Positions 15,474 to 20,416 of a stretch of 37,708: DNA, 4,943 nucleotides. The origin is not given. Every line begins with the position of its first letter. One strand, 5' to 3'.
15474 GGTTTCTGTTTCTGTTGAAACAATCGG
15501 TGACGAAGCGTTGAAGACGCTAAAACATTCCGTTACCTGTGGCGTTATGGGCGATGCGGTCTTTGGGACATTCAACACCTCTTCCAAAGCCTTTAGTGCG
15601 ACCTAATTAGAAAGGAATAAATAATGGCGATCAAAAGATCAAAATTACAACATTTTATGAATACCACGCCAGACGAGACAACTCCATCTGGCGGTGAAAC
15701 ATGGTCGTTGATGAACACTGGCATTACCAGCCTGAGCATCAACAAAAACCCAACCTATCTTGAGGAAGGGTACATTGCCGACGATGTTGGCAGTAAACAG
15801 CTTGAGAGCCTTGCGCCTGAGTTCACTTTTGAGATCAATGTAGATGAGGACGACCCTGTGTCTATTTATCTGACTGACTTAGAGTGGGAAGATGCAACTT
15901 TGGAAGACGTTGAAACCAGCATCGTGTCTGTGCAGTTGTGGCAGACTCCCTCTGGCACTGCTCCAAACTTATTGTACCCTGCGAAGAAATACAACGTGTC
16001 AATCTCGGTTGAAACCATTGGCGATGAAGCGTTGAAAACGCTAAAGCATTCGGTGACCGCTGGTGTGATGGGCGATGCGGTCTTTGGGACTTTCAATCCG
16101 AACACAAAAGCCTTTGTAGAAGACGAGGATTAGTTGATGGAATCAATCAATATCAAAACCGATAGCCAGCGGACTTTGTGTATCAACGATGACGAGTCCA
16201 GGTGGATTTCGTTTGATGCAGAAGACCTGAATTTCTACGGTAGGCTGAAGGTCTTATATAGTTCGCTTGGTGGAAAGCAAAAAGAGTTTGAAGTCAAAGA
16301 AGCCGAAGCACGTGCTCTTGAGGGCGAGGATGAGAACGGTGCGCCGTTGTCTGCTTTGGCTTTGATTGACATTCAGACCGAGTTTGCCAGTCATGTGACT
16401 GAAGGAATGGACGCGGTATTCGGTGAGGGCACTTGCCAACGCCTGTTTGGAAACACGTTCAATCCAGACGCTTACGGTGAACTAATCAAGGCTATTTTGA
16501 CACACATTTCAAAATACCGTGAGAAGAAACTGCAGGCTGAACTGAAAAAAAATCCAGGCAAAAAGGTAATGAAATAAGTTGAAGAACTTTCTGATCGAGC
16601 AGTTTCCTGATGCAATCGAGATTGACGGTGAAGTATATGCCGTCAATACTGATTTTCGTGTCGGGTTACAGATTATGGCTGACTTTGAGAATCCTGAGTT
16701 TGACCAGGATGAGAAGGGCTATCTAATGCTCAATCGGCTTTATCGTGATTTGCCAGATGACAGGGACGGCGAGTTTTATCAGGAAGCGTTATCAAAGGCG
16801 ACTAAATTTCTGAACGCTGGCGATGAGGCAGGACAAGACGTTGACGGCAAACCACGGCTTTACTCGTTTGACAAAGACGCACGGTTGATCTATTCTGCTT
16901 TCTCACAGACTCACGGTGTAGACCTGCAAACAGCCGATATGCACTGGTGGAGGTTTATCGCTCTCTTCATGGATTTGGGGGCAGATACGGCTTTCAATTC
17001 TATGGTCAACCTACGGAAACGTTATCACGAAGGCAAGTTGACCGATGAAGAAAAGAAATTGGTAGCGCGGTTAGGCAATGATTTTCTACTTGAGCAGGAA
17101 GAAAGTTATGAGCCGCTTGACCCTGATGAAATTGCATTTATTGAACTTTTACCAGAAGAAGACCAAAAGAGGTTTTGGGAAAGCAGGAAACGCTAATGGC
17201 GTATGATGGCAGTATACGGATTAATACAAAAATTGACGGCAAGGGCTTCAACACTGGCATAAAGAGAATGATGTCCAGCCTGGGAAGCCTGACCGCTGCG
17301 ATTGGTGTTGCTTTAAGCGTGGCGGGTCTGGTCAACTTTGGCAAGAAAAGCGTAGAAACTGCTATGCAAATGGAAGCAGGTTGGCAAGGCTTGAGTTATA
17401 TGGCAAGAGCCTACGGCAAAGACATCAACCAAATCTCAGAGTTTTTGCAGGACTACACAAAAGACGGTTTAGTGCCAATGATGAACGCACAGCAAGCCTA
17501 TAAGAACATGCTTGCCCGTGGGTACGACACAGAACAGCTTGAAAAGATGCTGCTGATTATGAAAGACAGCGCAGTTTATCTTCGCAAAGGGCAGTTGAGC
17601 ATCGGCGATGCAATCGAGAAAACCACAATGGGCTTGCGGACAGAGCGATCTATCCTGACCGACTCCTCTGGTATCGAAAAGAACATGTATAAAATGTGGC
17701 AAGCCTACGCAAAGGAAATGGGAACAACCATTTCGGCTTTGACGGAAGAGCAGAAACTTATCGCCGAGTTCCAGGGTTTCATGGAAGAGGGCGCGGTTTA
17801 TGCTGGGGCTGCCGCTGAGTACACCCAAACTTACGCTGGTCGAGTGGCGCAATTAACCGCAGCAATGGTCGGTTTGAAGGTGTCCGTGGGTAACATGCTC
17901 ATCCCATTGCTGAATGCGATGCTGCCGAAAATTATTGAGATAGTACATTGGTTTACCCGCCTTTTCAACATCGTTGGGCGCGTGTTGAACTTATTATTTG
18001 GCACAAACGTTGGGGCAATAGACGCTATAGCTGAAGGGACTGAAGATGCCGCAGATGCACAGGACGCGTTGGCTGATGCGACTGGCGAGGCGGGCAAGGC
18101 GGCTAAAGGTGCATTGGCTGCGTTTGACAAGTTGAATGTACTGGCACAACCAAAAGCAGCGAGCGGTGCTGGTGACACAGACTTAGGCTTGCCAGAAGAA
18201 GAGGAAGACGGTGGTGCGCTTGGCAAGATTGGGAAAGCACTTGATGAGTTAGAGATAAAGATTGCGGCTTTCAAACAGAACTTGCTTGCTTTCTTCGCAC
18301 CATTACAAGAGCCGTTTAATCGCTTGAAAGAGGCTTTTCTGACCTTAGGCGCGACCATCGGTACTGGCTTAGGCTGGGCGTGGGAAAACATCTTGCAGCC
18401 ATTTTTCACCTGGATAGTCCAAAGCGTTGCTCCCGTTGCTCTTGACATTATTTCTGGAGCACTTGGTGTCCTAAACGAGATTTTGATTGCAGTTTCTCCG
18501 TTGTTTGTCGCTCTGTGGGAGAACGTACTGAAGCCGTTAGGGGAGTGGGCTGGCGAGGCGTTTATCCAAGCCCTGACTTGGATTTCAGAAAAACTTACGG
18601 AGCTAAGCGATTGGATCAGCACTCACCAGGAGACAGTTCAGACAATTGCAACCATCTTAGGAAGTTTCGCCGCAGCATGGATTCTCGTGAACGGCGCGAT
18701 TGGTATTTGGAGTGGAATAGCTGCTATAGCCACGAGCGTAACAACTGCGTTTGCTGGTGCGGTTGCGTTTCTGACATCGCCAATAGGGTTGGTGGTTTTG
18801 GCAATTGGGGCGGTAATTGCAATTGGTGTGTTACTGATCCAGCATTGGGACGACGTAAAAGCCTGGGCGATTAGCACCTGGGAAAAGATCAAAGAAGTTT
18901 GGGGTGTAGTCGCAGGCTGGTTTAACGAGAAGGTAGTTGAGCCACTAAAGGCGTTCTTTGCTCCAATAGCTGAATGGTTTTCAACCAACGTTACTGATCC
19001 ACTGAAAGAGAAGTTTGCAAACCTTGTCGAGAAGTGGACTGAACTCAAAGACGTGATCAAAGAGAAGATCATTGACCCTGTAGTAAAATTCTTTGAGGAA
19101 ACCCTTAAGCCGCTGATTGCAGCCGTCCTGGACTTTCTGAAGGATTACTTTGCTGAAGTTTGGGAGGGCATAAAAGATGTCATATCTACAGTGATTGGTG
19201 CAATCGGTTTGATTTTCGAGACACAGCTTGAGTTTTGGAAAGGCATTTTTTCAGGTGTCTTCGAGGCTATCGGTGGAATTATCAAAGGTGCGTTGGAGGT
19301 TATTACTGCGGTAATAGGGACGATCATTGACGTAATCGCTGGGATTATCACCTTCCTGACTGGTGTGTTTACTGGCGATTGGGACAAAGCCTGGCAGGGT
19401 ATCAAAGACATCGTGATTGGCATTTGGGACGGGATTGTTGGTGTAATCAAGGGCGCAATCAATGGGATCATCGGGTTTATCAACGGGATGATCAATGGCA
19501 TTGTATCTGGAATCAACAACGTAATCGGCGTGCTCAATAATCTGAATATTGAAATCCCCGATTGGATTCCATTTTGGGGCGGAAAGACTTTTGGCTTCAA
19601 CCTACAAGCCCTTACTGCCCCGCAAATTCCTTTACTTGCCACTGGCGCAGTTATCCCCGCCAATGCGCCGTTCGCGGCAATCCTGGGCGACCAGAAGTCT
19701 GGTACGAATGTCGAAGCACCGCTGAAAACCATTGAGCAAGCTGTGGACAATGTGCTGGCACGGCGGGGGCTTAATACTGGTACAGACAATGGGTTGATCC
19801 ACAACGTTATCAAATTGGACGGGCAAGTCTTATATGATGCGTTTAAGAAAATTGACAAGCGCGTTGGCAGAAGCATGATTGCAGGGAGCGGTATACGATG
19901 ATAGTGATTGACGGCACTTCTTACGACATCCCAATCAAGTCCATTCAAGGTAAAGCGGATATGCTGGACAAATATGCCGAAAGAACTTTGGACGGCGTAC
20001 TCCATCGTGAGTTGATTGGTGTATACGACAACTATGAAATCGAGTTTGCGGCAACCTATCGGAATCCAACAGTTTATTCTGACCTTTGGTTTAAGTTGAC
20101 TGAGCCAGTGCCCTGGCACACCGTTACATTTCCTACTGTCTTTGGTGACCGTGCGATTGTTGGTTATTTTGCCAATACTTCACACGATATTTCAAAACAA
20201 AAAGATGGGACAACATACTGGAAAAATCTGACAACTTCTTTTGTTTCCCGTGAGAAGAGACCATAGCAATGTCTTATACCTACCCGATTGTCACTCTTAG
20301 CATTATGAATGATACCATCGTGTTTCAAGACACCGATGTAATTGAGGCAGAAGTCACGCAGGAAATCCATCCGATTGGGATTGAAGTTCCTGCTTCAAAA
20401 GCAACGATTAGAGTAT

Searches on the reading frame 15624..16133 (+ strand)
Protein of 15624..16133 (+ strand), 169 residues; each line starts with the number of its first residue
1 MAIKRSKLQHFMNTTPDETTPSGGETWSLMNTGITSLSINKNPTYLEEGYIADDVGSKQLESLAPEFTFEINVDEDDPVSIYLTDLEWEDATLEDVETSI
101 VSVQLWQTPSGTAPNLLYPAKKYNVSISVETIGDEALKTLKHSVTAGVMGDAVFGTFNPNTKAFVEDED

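Call 58: search_protein_families(library=phrogs, proteins=[window:15624-16133:+], max_evalue=0.001)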
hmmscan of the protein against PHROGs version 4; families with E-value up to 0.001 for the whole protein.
window:15624-16133:+ (169 aa): 2 families
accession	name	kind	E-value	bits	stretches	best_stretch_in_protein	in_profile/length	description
phrog_3099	-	unknown function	1e-27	98.3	1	2-168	7-167/171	-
phrog_820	-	tail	0.00052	20.7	1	4-89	8-95/155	major tail protein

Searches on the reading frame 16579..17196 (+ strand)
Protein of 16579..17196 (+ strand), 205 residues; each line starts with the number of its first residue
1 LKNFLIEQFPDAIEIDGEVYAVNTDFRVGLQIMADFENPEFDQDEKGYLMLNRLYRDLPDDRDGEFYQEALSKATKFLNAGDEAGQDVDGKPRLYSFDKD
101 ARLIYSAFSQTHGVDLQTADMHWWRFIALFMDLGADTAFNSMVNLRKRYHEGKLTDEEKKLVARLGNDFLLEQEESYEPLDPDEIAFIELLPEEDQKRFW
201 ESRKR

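Call 58: search_protein_families(library=phrogs, proteins=[window:16579-17196:+], max_evalue=0.001)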
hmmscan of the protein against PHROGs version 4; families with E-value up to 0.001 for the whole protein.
window:16579-17196:+ (205 aa): 1 family
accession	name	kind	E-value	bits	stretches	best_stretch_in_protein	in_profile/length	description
phrog_706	-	unknown function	1.1e-38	134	1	5-179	4-190/201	-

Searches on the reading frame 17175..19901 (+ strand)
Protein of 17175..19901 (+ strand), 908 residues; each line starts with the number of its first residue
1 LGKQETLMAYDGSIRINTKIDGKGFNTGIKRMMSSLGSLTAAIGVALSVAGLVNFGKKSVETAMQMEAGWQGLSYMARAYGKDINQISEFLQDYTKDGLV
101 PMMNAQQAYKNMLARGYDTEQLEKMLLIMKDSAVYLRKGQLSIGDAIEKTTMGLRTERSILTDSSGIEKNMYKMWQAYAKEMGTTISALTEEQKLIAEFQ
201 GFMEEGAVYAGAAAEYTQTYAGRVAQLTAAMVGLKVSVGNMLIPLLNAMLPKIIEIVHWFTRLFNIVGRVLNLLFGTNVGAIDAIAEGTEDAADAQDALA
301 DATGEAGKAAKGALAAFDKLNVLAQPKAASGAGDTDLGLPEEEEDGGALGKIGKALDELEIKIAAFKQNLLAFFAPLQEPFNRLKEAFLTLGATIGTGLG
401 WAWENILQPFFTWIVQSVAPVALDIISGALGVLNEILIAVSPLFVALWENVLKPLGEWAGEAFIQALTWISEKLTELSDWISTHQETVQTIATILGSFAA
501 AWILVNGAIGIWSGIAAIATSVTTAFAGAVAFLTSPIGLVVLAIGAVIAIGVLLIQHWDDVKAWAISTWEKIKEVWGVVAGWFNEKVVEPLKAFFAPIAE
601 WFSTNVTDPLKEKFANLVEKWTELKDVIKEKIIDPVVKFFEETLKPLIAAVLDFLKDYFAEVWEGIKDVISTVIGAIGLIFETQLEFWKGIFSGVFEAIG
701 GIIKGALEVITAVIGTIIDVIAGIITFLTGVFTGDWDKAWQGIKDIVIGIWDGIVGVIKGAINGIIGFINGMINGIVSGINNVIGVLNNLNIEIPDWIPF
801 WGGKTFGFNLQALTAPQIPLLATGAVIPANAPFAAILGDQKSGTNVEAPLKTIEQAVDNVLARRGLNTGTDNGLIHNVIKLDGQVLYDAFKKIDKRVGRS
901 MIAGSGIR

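Call 41: search_protein_families(library=pfam, proteins=[window:17175-19901:+], max_evalue=0.001)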
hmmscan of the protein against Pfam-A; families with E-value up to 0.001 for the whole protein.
window:17175-19901:+ (908 aa): 0 families

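Call 58: search_protein_families(library=phrogs, proteins=[window:17175-19901:+], max_evalue=0.001)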
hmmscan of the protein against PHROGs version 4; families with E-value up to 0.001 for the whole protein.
window:17175-19901:+ (908 aa): 35 families (the best 25 are shown)
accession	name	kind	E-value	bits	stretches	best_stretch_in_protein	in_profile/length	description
phrog_1535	-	tail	5.3e-88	297.4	2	374-888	682-1131/1152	tail length tape measure protein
phrog_58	-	tail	8.5e-46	157.9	2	287-789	345-913/1544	tail length tape measure protein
phrog_4200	-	tail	1.5e-30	107.3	2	467-683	154-364/732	tail length tape measure protein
phrog_1272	-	tail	2.5e-29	102.7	2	380-731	535-876/1606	tail length tape measure protein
phrog_991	-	tail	2.8e-28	99.1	1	448-783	571-857/1966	tail length tape measure protein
phrog_37543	-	unknown function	3.9e-26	92.8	1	374-561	354-545/622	-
phrog_167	-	tail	3.2e-24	85.8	1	29-790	404-1006/1555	tail length tape measure protein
phrog_28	-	tail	3.9e-19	69.8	1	448-601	562-713/1228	tail length tape measure protein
phrog_17020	-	unknown function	5.1e-17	63.1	1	516-733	2-183/353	-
phrog_3981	-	tail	1.3e-16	61.8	2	722-824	403-490/584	tail length tape measure protein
phrog_8462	-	tail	1.6e-16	61.2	2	474-658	247-425/672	tail length tape measure protein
phrog_305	-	tail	6.8e-15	55.7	1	293-788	311-669/1001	tail length tape measure protein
phrog_3336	-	tail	1.1e-14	55.1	2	468-716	278-504/1051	tail length tape measure protein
phrog_4197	-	tail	9.8e-14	51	1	366-833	664-1100/1783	tail length tape measure protein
phrog_7078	-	unknown function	1.1e-13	51.1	1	31-247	105-327/1179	-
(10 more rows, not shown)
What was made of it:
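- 17175..19901 (+): Tape measure protein (context). PHROG phrog_1535, E 5e-88 (call 58).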

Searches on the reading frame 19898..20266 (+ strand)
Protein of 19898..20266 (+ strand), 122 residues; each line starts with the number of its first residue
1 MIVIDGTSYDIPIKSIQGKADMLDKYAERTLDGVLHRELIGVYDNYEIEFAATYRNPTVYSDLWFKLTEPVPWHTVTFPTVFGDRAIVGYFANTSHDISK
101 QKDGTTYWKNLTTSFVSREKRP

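Call 5: search_protein_families(library=pfam, proteins=[window:19898-20266:+], max_evalue=0.1)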
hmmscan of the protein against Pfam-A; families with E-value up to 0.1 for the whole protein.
window:19898-20266:+ (122 aa): 0 families

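Call 6: search_protein_families(library=phrogs, proteins=[window:19898-20266:+], max_evalue=0.01)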
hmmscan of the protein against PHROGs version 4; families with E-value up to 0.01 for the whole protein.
window:19898-20266:+ (122 aa): 1 family
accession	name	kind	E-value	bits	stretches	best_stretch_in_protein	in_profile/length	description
phrog_1194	-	unknown function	2e-11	44.9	1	1-117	5-124/125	-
